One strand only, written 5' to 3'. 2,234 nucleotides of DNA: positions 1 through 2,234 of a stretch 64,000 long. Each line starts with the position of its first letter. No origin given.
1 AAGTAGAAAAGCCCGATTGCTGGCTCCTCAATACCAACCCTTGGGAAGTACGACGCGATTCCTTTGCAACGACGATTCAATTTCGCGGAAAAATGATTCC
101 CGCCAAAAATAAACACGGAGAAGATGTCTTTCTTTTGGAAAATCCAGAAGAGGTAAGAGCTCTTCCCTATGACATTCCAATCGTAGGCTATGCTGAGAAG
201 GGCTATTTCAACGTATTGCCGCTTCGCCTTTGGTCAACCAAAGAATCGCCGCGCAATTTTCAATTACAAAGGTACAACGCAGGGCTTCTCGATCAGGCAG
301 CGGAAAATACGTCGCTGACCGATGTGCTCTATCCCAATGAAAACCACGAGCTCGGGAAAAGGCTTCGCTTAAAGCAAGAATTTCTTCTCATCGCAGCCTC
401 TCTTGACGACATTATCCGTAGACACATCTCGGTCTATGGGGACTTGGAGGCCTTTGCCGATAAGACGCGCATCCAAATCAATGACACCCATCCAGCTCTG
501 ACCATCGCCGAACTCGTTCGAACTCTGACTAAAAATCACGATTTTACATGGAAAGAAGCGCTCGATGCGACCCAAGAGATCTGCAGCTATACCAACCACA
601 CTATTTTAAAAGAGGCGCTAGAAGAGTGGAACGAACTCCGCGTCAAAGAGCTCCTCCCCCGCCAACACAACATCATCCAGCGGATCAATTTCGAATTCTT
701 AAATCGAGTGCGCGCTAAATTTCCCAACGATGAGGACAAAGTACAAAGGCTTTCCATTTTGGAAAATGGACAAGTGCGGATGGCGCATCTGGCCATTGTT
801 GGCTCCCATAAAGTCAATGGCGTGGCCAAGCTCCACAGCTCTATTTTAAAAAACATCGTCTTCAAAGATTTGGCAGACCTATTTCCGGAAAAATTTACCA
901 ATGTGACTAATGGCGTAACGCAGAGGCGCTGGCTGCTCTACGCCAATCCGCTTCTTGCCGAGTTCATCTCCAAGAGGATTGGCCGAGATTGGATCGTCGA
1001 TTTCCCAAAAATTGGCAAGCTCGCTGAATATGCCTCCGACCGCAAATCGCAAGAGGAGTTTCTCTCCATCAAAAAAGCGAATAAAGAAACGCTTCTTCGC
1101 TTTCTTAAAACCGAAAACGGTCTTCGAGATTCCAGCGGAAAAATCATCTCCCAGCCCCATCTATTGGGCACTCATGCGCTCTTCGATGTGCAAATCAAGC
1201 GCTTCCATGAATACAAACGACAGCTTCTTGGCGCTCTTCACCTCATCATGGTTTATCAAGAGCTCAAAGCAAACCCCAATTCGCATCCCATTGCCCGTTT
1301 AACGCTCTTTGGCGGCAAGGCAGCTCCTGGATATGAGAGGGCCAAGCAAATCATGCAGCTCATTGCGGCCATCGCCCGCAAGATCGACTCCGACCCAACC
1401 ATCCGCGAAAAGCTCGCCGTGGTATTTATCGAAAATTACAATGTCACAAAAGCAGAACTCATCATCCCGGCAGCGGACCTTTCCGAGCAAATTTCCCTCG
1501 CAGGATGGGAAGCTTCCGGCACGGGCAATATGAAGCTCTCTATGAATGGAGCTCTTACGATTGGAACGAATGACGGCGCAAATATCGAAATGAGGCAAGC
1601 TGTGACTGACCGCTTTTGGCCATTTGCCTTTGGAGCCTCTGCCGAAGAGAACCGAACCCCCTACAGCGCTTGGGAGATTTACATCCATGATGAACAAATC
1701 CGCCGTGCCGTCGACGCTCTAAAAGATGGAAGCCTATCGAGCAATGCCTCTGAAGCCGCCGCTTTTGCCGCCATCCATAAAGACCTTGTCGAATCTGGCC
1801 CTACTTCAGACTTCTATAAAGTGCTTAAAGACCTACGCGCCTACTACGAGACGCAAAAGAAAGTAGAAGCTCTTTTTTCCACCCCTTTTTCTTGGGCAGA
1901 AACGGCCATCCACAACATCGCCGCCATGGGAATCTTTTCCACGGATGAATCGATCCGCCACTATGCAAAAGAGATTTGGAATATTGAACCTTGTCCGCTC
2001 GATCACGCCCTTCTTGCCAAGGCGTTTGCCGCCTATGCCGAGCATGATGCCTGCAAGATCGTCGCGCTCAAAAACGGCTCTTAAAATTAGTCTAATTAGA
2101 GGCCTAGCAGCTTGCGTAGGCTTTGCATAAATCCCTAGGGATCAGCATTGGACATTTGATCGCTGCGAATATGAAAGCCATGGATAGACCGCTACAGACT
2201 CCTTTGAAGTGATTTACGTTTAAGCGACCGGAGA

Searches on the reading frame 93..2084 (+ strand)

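Call 62: search_protein_families(library=pfam, proteins=[window:93-2084:+], max_evalue=0.00001)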
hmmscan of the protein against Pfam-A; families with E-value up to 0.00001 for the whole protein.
window:93-2084:+ (663 aa): 1 family
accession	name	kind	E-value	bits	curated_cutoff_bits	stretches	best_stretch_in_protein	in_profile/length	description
PF00343.26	Phosphorylase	-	9.1e-222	738.7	27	1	10-631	103-713/713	Carbohydrate phosphorylase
